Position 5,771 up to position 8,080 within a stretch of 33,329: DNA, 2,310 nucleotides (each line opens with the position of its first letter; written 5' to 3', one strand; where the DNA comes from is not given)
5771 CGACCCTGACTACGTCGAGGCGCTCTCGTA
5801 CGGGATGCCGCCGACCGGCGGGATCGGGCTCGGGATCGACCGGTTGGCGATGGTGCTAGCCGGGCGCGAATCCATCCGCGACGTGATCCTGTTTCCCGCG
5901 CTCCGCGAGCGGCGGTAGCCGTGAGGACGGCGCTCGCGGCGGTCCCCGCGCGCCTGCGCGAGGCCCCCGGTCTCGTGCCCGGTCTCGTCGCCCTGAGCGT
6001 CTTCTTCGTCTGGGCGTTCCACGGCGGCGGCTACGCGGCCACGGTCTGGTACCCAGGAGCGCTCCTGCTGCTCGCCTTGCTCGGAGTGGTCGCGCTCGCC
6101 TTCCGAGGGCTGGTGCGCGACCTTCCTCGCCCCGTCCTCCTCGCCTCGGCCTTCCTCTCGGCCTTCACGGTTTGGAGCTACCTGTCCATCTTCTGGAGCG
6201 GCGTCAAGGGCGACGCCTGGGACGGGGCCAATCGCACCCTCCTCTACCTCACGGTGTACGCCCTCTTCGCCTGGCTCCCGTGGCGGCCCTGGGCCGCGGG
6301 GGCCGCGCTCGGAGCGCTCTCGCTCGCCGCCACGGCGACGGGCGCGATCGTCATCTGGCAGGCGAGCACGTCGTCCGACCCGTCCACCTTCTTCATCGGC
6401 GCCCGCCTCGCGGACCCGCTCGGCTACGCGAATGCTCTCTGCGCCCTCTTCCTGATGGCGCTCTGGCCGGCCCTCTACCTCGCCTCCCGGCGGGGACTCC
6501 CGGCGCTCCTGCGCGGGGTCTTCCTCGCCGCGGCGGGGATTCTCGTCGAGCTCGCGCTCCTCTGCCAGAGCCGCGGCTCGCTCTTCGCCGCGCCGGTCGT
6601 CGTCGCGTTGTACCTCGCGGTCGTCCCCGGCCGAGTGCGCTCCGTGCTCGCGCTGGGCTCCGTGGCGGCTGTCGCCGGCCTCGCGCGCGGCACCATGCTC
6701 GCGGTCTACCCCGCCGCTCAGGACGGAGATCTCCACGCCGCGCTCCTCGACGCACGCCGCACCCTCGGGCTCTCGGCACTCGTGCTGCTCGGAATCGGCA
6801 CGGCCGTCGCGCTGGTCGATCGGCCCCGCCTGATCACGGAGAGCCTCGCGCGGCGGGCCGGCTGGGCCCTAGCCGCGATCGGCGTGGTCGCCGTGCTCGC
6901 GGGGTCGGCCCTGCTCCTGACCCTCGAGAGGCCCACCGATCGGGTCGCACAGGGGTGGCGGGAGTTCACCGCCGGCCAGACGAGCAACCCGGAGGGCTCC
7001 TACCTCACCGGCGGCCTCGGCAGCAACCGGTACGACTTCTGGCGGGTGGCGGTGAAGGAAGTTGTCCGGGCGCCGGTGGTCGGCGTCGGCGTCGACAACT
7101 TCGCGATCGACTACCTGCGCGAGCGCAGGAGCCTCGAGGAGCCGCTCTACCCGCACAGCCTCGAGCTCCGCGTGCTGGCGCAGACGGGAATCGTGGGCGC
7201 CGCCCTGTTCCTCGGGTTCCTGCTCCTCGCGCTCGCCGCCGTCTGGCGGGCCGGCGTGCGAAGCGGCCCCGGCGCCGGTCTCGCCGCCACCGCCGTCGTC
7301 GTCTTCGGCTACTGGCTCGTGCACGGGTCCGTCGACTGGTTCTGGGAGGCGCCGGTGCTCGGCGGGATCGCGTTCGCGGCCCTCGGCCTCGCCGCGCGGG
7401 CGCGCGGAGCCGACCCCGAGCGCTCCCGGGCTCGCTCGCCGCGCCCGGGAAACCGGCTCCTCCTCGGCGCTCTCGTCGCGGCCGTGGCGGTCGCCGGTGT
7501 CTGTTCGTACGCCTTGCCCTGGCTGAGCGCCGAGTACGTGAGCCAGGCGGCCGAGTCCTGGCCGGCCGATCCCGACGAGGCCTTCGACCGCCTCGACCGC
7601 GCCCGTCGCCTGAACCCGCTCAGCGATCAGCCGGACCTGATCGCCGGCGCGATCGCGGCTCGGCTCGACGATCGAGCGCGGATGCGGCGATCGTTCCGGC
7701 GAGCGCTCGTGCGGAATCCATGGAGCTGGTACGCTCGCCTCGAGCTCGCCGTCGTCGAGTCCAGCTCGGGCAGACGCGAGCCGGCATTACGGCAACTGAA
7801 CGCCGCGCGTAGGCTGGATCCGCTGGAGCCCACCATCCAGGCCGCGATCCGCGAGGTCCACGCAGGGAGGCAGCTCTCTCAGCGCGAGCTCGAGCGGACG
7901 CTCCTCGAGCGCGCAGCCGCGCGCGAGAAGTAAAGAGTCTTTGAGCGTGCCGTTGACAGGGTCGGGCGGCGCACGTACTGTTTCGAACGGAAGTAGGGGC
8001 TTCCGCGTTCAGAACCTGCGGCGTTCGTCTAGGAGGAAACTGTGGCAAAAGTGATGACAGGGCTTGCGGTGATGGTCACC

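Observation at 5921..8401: Mini LPXTG protein with the best promoter and SD in the window, next to a Wzy_C/TPR protein: candidate sortase-anchored glycan carrier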

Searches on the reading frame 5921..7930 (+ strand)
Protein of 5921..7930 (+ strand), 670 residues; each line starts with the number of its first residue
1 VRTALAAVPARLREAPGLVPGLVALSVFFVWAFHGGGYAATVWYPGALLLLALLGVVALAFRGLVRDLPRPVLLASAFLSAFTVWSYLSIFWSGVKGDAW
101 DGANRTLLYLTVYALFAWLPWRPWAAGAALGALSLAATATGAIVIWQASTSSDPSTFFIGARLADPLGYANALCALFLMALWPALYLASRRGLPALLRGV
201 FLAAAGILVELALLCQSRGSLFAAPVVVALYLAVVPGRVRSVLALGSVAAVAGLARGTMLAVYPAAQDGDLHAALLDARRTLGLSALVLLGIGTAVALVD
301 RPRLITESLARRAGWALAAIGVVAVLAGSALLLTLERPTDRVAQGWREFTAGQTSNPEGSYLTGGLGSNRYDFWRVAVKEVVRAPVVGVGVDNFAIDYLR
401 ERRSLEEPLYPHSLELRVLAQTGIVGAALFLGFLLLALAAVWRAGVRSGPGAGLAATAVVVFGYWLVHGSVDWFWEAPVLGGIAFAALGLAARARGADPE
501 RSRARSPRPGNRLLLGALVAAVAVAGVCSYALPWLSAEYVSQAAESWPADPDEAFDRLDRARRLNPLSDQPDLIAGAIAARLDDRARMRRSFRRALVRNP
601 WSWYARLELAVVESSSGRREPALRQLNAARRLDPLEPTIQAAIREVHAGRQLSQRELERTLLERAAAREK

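Call 6: search_protein_families(library=pfam, max_evalue=0.01, proteins=[window:5921-7930:+])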
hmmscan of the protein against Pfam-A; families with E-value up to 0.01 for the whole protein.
window:5921-7930:+ (670 aa): 1 family
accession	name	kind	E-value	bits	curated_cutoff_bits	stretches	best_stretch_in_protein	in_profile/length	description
PF04932.20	Wzy_C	-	3e-12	47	31.7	1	285-431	20-149/149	O-Antigen ligase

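Call 10: search_protein_families(library=ncbifam, max_evalue=0.1, proteins=[window:5921-7930:+])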
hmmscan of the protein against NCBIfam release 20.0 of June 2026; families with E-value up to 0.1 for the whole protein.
window:5921-7930:+ (670 aa): 4 families
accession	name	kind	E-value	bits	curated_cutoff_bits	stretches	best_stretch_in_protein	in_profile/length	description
TIGR03097.1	PEP_O_lig_1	hypoth_equivalog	5.4e-05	22.2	188.1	1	369-440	274-347/408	putative O-glycosylation ligase, exosortase A system-associated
NF058641.1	TfpM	equivalog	0.00095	18.3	600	1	367-439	244-308/421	O-linking oligosaccharyltransferase TfpM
TIGR02521.1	type_IV_pilW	equivalog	0.032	13.8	154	1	575-628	141-194/234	type IV pilus biogenesis/stability protein PilW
TIGR02917.1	PEP_TPR_lipo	equivalog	0.041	11.7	312.2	1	552-639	278-365/899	XrtA/PEP-CTERM system TPR-repeat protein PrsT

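Call 21: find_homologous_proteins(query=window:5921-7930:+, max_evalue=0.00001)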
Query window:5921-7930:+ (670 aa): 2143 proteins with E <= 0.00001 among 8000 candidates; the best 120 are listed.
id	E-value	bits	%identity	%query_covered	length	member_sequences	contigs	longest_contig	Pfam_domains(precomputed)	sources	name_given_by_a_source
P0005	0.0e+0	1423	100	100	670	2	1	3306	PF04932.21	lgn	-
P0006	2.2e-192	659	54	96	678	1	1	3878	PF04932.21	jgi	jgi:hypothetical protein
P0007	5.7e-187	641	53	98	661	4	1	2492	PF04932.21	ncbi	ncbi:MAG: O-antigen ligase family protein [Gaiellaceae bacterium]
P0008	2.2e-186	639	54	98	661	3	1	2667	PF04932.21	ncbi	-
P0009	2.2e-185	636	51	97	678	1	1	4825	PF04932.21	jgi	jgi:hypothetical protein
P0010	5.0e-184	631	53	97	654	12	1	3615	PF07719.24,PF04932.21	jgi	jgi:tetratricopeptide (TPR) repeat protein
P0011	1.8e-183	630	51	96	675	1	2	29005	PF04932.21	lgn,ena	-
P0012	1.7e-182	626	51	97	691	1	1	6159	PF04932.21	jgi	jgi:hypothetical protein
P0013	6.0e-180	618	53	97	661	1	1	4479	PF14559.13,PF04932.21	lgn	-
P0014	1.6e-179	616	52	97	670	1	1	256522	PF04932.21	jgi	jgi:O-antigen ligase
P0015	9.5e-179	614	50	98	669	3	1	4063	PF04932.21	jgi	-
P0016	4.8e-177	608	51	97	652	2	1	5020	PF04932.21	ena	-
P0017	5.6e-177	608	51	98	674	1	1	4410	PF04932.21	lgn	-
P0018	5.9e-177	608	50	96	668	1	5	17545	PF07719.24,PF04932.21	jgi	jgi:O-antigen ligase/polysaccharide polymerase Wzy-like membrane protein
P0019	6.1e-177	608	50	97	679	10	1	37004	PF04932.21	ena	-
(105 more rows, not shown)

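Call 25: find_related_loci(query=A2, collection=genome_contigs, flank=10000)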
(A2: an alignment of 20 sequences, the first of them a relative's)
Query A2 (670 aa) in genome_contigs; peptide patterns used: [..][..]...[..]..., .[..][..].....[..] (x = any residue, [..] = any of these).
600 stretches matched a pattern (row limit reached: there are more); 563 encode a relative of the query (tblastn E <= 1e-3); the best 80 are kept; 80 distinct loci.
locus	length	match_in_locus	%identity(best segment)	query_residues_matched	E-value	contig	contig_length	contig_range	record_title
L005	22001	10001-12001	50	1-668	1e-167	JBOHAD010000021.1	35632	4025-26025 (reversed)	MAG: Gaiellaceae bacterium isolate SD8036_metabat2.bin.23 NODE_440_length_35632_cov_13.718209, whole genome shotgun sequ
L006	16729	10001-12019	49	9-670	4e-164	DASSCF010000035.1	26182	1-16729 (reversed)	MAG TPA_asm: Gaiellaceae bacterium isolate SMAG_U914 k141_877517, whole genome shotgun sequence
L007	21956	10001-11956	50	21-670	1e-158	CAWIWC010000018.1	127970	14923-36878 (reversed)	MAG: uncultured Actinomycetes bacterium isolate MFD04850.bin.1.100 genome assembly, contig: contig_6291, whole genome sh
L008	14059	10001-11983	50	10-670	7e-157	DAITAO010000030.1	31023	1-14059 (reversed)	MAG TPA_asm: Gaiellaceae bacterium isolate CTOTU39264 NODE_79_length_31023_cov_29.738763, whole genome shotgun sequence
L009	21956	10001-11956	49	21-670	9e-157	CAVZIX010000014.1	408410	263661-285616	MAG: uncultured Actinomycetes bacterium isolate MFD02360.bin.1.161 genome assembly, contig: contig_4299, whole genome sh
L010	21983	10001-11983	49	15-664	1e-153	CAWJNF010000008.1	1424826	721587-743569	MAG: uncultured Thermoleophilia bacterium isolate MFD02840.bin.1.236 genome assembly, contig: contig_9057, whole genome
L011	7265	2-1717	51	99-670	6e-152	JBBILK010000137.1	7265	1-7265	MAG: Actinomycetota bacterium isolate BR1F70218_bin_207 NODE_3704_length_7265_cov_4.264494, whole genome shotgun sequenc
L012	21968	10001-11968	49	15-668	1e-146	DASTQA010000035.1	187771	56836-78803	MAG TPA_asm: Gaiellaceae bacterium isolate SMAG_U2211 k141_1380446, whole genome shotgun sequence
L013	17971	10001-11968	47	15-668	5e-145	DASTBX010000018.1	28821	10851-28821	MAG TPA_asm: Gaiellaceae bacterium isolate SMAG_U777 k141_899784, whole genome shotgun sequence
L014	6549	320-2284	49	16-668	8e-145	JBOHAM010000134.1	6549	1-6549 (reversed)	MAG: Gaiellaceae bacterium isolate M3-S_metawrap_bin.263 k127_3088082, whole genome shotgun sequence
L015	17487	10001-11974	47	15-670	7e-142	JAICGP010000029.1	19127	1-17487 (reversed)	MAG: Thermoleophilia bacterium isolate CK_bin.5 k141_1766233_length_19127_cov_46.1195, whole genome shotgun sequence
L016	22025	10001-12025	44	11-668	8e-141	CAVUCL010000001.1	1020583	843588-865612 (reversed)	MAG: uncultured Solirubrobacterales bacterium isolate MFD02840.bin.2.168 genome assembly, contig: contig_10879, whole ge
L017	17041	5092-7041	49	21-668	2e-140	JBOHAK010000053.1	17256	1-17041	MAG: Gaiellaceae bacterium isolate SC-S_metawrap_bin.146 k127_3991284, whole genome shotgun sequence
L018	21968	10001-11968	48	15-668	2e-140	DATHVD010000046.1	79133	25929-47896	MAG TPA_asm: Gaiellaceae bacterium isolate SMAG_U16124 k141_1545840, whole genome shotgun sequence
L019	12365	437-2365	45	21-664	3e-140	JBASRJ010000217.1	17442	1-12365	MAG: Gaiellaceae bacterium isolate MFD13528_ilm_asm_bin24 k127_46895, whole genome shotgun sequence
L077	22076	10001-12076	41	7-665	3e-109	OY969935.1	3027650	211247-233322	MAG: uncultured Solirubrobacteraceae bacterium isolate MFD09286.bin.2.122 genome assembly, chromosome: 1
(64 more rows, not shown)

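Call 42: search_solved_structures(query=A2, max_evalue=1)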
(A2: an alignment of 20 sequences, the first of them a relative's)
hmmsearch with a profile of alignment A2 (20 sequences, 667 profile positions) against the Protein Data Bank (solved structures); distinct sequences matched with E-value up to 1: 103 (the best 60 are shown).
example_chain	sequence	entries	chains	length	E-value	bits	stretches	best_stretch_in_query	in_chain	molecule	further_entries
9qhb_A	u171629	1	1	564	3.8e-17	65.1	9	547-633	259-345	Engineered tetratricopeptide repeat protein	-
8bu0_A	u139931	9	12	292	3.4e-11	45.4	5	547-633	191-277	Consensus tetratricopeptide repeat protein | Crystal structure of an 8-repeat consensus TPR superhelix with Zinc. | Monomer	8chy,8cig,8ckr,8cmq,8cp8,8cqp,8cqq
9qhc_A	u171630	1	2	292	7.4e-10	41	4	547-633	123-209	Engineered tetratricopeptide repeat protein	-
7obi_A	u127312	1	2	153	2.6e-09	39.1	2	573-635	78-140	CTPR-rv4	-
6v8e_A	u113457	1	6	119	6.4e-07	31.3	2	572-633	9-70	Designed protein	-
6vfh_A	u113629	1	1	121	7.3e-07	31.1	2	571-633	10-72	T33_dn10A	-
6vfi_B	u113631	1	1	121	7.4e-07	31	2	571-633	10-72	O43_dn18B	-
6vl6_A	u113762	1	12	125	2.3e-06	29.4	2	573-637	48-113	T33_dn2A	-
9gzg_A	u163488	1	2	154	3.8e-06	28.7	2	577-635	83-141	Engineered CTPR protein with glutamic acids for conductivity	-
5hrz_A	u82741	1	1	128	3.9e-06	28.6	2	573-641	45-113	TPR domain protein 1na0C3_3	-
2fo7_A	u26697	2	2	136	5.4e-06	28.2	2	578-633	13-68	SYNTHETIC CONSENSUS TPR PROTEIN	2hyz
8ch0_A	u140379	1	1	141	5.8e-06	28.1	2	578-633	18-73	Consensus tetratricopeptide repeat protein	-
8a3t_F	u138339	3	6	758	3.9e-05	25.4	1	545-634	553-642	Anaphase-promoting complex subunit CDC27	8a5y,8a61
6eou_A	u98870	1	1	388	8.9e-05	24.2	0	577-632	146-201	UDP-N-acetylglucosamine--peptide N-acetylglucosaminyltransferase 110 kDa subunit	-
1w3b_A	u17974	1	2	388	0.0001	24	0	577-632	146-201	UDP-N-ACETYLGLUCOSAMINE--PEPTIDE N-ACETYLGLUCOSAMINYLTRANSFERASE 110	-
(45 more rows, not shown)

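Call 51: predict_structure(alignment_id=A2)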
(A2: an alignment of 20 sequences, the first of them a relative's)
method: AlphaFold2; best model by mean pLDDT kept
length: 670 residues; sequences in the alignment: 20
mean_pLDDT: 83.2   pTM: 0.86
mean pLDDT of the five models: 83.2, 82.8, 81.3, 80.7, 80.4
residues with pLDDT >= 90: 338; 70-90: 204; 50-70: 83; < 50: 45
segments of 3 or more residues with pLDDT < 50: 1-3, 336-368, 499-503
pLDDT, mean of each block of 10 residues (from residue 1): 53 79 92 66 85 91 78 94 96 91 93 93 91 95 91 79 65 90 95 92 97 81 87 88 93 90 80 93 96 89 61 72 66 50 45 41 46 79 90 80 62 75 94 95 74 92 90 76 95 67 56 78 90 93 95 98 94 96 95 95 95 95 97 90 95 88 69
secondary structure, 60 per line:
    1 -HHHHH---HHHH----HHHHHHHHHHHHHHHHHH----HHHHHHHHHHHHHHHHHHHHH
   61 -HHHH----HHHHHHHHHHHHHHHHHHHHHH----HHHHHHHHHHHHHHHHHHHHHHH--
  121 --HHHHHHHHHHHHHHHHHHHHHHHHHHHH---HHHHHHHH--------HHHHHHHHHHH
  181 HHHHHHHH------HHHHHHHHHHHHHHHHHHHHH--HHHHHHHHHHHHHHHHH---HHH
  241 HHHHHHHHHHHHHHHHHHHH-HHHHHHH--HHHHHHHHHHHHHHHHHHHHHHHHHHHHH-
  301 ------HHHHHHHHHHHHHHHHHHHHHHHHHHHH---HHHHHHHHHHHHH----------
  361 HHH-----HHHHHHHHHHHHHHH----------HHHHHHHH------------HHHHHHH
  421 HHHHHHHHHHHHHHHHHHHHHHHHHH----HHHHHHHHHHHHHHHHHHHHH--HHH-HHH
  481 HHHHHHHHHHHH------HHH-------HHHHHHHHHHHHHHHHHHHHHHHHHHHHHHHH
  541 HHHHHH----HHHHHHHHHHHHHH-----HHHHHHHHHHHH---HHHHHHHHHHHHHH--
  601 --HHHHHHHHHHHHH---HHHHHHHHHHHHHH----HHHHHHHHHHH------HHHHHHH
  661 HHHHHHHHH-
elements in order: H2-6 H10-13 H18-35 H40-60 H62-65 H70-91 H96-118 H123-150 H154-161 H170-188 H195-215 H218-234 H238-260 H262-268 H271-299 H307-334 H338-350 H369-383 H394-401 H414-446 H451-471 H478-492 H509-546 H551-564 H570-581 H585-598 H603-615 H619-632 H637-647 H654-669

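Call 56: fold_search(model_id=the predicted structure, library=pdb)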
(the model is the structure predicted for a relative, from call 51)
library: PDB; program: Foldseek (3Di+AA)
matches with E <= 10: 996; with E <= 0.001: 2
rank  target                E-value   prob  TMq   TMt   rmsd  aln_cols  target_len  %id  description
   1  7tpg_B                1.3e-05  1.00  0.37  0.56   9.5       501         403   18  Single-Particle Cryo-EM Structure of the WaaL O-antigen ligase in its ligand bound state (released 2022-04-06)
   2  9qhc_B                6.6e-04  1.00  0.18  0.40  17.0       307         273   15  Crystal structure of 8-repeat CTPR protein with eliminated coordination sites (released 2025-10-22)
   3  5a01_A                1.2e-03  1.00  0.16  0.16   9.9       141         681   19  O-GlcNAc transferase from Drososphila melanogaster (released 2016-04-27)
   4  2vyi_A                2.3e-03  1.00  0.16  0.75   2.5       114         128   18  Crystal Structure of the TPR domain of Human SGT (released 2008-08-12)
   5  2vyi_B                2.4e-03  1.00  0.16  0.78   2.4       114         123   18  Crystal Structure of the TPR domain of Human SGT (released 2008-08-12)
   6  4gyw_A                2.4e-03  1.00  0.16  0.16   9.6       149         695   19  Crystal structure of human O-GlcNAc Transferase in complex with UDP and a glycopeptide (released 2012-10-31)
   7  8chy                  2.5e-03  1.00  0.17  0.39  11.4       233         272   16  Crystal structure of an 8-repeat consensus TPR superhelix with Zinc. (released 2024-02-21)
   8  1na0_A                3.0e-03  1.00  0.16  0.82   2.3       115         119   17  Design of Stable alpha-Helical Arrays from an Idealized TPR Motif (released 2003-06-03)
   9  9gzg_A                3.4e-03  1.00  0.16  0.66   9.9       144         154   19  Crystal structure of CTPR4E4 mutant (released 2025-10-15)
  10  4gyw_C                3.4e-03  1.00  0.15  0.14   8.7       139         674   21  Crystal structure of human O-GlcNAc Transferase in complex with UDP and a glycopeptide (released 2012-10-31)
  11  4gyy_C                3.8e-03  1.00  0.16  0.16   1.8       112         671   20  Crystal structure of human O-GlcNAc Transferase with UDP-5SGlcNAc and a peptide substrate (released 2012-10-31)
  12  4ay5_A                4.1e-03  1.00  0.16  0.15  10.2       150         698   18  Human O-GlcNAc transferase (OGT) in complex with UDP and glycopeptide (released 2012-10-24)
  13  5vif_A                4.1e-03  1.00  0.14  0.14   8.9       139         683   21  Electrophilic probes for deciphering substrate recognition by O-GlcNAc transferase (released 2017-10-18)
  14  3pe4_C                4.4e-03  1.00  0.16  0.16   1.9       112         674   20  Structure of human O-GlcNAc transferase and its complex with a peptide substrate (released 2011-01-19)
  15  3pe4_A                4.7e-03  1.00  0.16  0.16   9.8       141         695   18  Structure of human O-GlcNAc transferase and its complex with a peptide substrate (released 2011-01-19)
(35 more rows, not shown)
